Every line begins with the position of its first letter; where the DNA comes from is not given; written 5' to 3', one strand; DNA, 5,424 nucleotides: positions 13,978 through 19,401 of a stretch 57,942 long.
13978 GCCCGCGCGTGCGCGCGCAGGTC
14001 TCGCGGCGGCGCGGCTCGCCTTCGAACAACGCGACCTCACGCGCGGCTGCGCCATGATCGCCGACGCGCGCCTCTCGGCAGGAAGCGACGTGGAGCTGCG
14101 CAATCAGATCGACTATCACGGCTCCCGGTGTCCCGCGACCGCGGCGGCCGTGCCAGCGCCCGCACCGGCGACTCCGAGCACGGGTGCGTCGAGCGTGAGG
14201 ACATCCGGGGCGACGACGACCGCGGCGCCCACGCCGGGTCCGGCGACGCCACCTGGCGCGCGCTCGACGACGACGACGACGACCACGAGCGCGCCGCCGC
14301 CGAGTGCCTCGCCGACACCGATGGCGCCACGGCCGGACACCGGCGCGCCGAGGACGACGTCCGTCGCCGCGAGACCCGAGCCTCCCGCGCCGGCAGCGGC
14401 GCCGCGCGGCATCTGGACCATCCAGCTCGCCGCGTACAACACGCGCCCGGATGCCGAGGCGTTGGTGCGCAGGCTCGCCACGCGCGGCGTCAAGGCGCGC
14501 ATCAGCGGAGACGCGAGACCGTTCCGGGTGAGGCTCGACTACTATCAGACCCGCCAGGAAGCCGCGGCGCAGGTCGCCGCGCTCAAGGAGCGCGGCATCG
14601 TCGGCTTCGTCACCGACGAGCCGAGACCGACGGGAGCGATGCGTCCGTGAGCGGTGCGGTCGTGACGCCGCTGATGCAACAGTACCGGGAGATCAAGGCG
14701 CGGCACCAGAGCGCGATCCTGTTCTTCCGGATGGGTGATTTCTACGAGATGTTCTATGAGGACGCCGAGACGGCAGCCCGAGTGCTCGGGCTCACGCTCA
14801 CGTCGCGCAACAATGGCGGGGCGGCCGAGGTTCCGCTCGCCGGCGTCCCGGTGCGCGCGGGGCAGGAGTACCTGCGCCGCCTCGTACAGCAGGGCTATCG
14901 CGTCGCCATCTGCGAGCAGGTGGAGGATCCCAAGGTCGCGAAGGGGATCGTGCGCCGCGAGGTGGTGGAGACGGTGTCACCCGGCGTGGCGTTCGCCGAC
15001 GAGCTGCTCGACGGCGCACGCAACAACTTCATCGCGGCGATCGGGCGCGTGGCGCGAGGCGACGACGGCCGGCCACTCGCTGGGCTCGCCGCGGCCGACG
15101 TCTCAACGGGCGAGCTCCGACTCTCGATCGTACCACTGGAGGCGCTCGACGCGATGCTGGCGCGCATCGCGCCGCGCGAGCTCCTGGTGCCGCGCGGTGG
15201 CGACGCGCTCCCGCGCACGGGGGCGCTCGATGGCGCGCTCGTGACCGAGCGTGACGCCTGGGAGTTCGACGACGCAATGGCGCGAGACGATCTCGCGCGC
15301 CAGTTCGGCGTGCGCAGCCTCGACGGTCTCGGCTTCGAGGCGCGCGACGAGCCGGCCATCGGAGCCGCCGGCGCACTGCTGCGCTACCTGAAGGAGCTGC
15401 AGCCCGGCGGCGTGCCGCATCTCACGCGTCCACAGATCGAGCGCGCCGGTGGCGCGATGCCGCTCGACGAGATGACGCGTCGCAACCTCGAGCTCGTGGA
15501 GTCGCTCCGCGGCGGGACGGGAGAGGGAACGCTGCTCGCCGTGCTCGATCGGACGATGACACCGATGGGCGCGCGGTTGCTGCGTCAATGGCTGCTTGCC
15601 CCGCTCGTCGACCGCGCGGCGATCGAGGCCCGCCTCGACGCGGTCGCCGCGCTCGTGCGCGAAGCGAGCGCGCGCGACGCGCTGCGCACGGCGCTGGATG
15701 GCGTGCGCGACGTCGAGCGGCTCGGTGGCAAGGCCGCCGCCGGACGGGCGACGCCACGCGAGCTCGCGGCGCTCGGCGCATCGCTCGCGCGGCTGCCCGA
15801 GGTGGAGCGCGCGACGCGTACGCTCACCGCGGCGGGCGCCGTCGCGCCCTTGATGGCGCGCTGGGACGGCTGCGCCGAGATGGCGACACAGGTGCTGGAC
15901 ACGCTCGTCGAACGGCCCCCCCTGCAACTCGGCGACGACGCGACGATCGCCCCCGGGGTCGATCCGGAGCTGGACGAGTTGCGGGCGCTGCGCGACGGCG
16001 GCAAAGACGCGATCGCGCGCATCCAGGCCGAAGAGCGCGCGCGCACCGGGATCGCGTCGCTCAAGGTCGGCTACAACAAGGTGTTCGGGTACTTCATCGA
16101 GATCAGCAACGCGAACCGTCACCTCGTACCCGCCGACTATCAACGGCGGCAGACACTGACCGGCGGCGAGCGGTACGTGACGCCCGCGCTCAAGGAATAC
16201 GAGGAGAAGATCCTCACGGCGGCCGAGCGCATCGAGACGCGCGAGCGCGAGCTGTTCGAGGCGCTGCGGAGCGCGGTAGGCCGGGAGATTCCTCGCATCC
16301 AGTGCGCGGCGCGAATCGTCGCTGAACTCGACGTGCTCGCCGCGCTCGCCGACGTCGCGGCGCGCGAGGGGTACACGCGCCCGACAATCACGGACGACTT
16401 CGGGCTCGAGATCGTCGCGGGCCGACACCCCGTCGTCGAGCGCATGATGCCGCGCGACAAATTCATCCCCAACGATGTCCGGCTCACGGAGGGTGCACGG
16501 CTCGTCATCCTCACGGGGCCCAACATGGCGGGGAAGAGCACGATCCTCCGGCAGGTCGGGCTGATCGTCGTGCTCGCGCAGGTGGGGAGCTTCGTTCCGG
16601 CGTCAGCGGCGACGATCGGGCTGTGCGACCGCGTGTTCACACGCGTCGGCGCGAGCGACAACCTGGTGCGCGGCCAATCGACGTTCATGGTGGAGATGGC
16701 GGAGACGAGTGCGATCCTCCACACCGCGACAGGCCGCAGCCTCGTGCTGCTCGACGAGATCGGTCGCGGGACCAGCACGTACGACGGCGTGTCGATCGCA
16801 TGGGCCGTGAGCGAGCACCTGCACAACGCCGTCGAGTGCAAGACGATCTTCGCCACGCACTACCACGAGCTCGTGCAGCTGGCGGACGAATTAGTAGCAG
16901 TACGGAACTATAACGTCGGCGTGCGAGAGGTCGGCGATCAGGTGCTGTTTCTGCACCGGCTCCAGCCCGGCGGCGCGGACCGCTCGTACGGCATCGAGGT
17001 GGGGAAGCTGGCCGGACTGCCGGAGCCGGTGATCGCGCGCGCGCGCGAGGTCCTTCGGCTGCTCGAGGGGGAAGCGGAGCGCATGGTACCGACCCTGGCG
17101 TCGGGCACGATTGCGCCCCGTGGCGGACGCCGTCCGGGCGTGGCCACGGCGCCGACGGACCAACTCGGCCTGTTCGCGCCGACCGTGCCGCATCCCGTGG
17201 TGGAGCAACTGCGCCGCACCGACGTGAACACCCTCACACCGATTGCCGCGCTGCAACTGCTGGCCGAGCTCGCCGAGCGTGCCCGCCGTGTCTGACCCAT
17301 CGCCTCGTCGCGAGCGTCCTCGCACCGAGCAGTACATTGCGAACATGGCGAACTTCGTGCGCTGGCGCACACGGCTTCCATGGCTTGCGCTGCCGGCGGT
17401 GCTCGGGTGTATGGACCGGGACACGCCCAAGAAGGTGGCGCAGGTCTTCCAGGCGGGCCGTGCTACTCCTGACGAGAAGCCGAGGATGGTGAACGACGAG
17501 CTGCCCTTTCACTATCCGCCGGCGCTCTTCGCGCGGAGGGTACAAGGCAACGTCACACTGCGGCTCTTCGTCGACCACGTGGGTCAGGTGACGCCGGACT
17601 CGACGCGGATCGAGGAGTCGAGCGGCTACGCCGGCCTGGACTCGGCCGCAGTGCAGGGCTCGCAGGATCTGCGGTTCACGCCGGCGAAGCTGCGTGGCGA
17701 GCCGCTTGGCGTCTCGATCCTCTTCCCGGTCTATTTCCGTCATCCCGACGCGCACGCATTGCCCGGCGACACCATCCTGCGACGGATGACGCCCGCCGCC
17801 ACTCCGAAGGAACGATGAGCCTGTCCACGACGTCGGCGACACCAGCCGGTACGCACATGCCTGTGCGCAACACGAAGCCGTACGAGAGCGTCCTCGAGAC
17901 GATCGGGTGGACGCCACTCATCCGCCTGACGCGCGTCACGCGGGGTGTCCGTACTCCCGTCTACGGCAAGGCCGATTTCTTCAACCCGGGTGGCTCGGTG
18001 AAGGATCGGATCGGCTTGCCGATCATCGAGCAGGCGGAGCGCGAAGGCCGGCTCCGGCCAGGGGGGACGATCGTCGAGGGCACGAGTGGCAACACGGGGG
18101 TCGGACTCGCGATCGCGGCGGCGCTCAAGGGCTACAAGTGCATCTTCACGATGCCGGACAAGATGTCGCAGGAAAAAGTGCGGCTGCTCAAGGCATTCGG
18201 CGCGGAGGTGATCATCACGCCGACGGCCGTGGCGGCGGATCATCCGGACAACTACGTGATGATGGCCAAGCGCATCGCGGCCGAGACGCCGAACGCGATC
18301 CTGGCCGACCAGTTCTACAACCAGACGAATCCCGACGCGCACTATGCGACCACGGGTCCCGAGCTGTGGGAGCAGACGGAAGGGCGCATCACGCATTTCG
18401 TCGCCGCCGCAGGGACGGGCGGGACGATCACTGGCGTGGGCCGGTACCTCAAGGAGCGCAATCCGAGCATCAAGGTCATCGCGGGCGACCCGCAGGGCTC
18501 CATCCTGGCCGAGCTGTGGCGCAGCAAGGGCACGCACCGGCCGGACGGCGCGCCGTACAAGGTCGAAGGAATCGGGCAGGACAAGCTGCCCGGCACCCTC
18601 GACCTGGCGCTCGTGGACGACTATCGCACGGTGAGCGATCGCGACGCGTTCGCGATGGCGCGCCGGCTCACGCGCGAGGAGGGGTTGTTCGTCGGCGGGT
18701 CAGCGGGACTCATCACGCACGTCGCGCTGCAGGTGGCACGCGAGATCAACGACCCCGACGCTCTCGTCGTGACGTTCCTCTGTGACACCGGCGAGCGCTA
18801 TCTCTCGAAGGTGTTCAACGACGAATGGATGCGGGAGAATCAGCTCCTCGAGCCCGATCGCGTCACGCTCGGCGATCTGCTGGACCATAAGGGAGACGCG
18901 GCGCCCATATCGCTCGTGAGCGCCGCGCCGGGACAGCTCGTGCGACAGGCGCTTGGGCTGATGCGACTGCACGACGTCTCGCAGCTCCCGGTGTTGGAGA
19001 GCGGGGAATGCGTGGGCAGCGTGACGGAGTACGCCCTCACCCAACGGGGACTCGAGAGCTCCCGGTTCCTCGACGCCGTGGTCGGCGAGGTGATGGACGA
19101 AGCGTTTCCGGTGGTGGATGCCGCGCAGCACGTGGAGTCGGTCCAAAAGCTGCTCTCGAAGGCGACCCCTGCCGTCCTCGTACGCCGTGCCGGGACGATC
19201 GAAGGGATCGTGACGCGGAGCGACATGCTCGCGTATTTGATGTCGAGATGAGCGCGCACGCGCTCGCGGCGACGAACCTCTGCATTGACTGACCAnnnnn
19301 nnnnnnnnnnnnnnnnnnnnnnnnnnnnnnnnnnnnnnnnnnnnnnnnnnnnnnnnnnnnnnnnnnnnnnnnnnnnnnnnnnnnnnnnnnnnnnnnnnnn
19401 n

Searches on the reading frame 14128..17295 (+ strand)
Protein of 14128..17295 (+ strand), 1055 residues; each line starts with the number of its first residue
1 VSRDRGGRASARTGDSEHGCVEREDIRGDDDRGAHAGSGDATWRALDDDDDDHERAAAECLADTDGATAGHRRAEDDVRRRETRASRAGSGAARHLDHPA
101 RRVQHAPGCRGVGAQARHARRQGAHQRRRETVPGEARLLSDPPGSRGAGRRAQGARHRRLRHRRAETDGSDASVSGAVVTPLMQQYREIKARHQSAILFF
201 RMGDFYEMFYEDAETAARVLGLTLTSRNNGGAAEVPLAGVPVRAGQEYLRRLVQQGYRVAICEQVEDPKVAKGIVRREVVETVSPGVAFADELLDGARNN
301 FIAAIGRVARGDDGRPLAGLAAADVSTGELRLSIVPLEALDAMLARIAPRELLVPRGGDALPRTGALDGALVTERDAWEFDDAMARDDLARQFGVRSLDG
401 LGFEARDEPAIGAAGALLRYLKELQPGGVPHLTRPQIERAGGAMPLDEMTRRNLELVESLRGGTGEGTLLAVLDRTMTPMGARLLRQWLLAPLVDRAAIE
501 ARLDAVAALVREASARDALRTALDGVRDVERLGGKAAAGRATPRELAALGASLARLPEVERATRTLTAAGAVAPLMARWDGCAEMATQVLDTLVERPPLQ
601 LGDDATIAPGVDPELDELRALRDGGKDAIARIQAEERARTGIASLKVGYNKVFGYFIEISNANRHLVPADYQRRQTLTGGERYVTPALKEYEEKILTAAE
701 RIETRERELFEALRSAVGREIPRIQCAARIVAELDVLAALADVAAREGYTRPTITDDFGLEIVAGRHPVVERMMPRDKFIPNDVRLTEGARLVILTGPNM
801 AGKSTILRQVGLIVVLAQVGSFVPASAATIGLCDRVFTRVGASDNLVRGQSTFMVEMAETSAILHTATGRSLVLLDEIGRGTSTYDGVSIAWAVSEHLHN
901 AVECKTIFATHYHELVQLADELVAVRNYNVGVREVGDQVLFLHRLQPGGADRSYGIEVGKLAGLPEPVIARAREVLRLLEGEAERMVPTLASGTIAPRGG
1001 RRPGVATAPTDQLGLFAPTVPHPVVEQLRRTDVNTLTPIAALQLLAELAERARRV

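Call 17: search_protein_families(library=pfam, proteins=[window:14128-17295:+], max_evalue=0.00001)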
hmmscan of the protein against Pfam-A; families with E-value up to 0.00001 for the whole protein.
window:14128-17295:+ (1055 aa): 5 families
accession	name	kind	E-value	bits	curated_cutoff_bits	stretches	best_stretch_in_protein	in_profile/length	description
PF00488.27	MutS_V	-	8.6e-83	277.4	30.2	1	793-980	1-188/188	MutS domain V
PF05192.23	MutS_III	-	8.1e-49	167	34.1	1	450-741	2-194/194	MutS domain III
PF01624.25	MutS_I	-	4.4e-42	143.3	20.6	1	180-290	1-111/113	MutS domain I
PF05190.23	MutS_IV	-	9e-29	100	22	1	610-700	1-91/92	MutS family domain IV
PF05188.22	MutS_II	-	1.4e-21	77.8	25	1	300-432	1-132/133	MutS domain II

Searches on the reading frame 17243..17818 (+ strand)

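Call 17: search_protein_families(library=pfam, proteins=[window:17243-17818:+], max_evalue=0.00001)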
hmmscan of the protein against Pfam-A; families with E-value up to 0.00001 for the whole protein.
window:17243-17818:+ (191 aa): 1 family
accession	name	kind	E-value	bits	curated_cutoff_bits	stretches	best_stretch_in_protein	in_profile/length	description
PF03544.19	TonB_C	-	1.9e-10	41.5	24.6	1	90-166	4-78/79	Gram-negative bacterial TonB protein C-terminal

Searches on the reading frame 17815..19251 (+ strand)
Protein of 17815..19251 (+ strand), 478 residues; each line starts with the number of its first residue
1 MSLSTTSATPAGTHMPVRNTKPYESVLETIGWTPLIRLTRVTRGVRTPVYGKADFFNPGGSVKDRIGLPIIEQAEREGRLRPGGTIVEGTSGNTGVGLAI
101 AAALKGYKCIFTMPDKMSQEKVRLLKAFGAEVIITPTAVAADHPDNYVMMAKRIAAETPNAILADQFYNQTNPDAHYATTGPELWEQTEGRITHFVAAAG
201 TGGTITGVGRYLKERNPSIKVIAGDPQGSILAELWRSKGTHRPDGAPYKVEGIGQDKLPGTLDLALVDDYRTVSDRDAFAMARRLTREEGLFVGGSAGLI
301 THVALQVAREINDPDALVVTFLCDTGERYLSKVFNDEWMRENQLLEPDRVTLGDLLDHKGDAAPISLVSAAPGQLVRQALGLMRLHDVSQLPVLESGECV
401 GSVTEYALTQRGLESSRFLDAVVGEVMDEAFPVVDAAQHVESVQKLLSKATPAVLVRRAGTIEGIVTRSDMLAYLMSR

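Call 17: search_protein_families(library=pfam, proteins=[window:17815-19251:+], max_evalue=0.00001)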
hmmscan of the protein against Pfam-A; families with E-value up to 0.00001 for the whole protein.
window:17815-19251:+ (478 aa): 2 families
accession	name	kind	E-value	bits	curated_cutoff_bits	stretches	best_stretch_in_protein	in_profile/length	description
PF00291.31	PALP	-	9.8e-78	261.9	35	1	27-323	2-294/295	Pyridoxal-phosphate dependent enzyme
PF00571.33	CBS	-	3.3e-12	47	24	0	423-476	1-56/57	CBS domain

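Call 25: search_protein_families(library=ncbifam, proteins=[window:17815-19251:+], max_evalue=1e-10)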
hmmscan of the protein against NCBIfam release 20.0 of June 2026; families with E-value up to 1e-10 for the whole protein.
window:17815-19251:+ (478 aa): 23 families
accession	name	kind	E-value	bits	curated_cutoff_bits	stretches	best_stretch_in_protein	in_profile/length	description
TIGR01137.1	cysta_beta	equivalog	4.6e-149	497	510.25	1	24-476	3-457/457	cystathionine beta-synthase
NF007989.0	PRK10717.1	equivalog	5.3e-112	374.2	387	1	22-347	4-330/334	cysteine synthase A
NF053679.1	CysteaSynCapA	equivalog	7.6e-109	363.5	600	1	19-342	3-327/329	cysteate synthase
TIGR01136.1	cysKM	subfamily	2.7e-99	332.3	344.15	1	27-332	2-296/299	cysteine synthase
TIGR01139.1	cysK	equivalog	5.1e-96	321.4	350.95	1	27-332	2-295/298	cysteine synthase A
NF008735.0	PRK11761.1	equivalog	7.4e-82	274.9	413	1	23-333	3-293/296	cysteine synthase CysM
TIGR01138.1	cysM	equivalog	1.6e-81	274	394.2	1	26-332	2-287/290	cysteine synthase B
TIGR03945.1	PLP_SbnA_fam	equivalog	1.3e-68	231.3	349.95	1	27-339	2-304/304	2,3-diaminopropionate biosynthesis protein SbnA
NF052478.1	CystDsulMYC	equivalog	6.3e-33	114.5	600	1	48-347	38-339/354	L-cysteine desulfhydrase Cds1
NF005292.0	PRK06815.1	equivalog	2e-20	73.1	371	1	27-319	16-302/320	threonine/serine dehydratase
TIGR01127.1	ilvA_1Cterm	equivalog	1.1e-16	60.8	378.75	1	33-315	1-274/380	threonine ammonia-lyase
NF006094.0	PRK08246.1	subfamily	3.2e-15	56.3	331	1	27-229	18-203/310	serine/threonine dehydratase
NF004170.0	PRK05638.1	equivalog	6e-14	51.4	421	1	30-214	64-234/442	threonine synthase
NF006390.0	PRK08639.1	equivalog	1.1e-13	51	421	1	25-229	18-215/418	threonine ammonia-lyase IlvA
TIGR01124.1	ilvA_2Cterm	equivalog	3.5e-13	49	411.3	1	26-229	11-204/499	threonine ammonia-lyase, biosynthetic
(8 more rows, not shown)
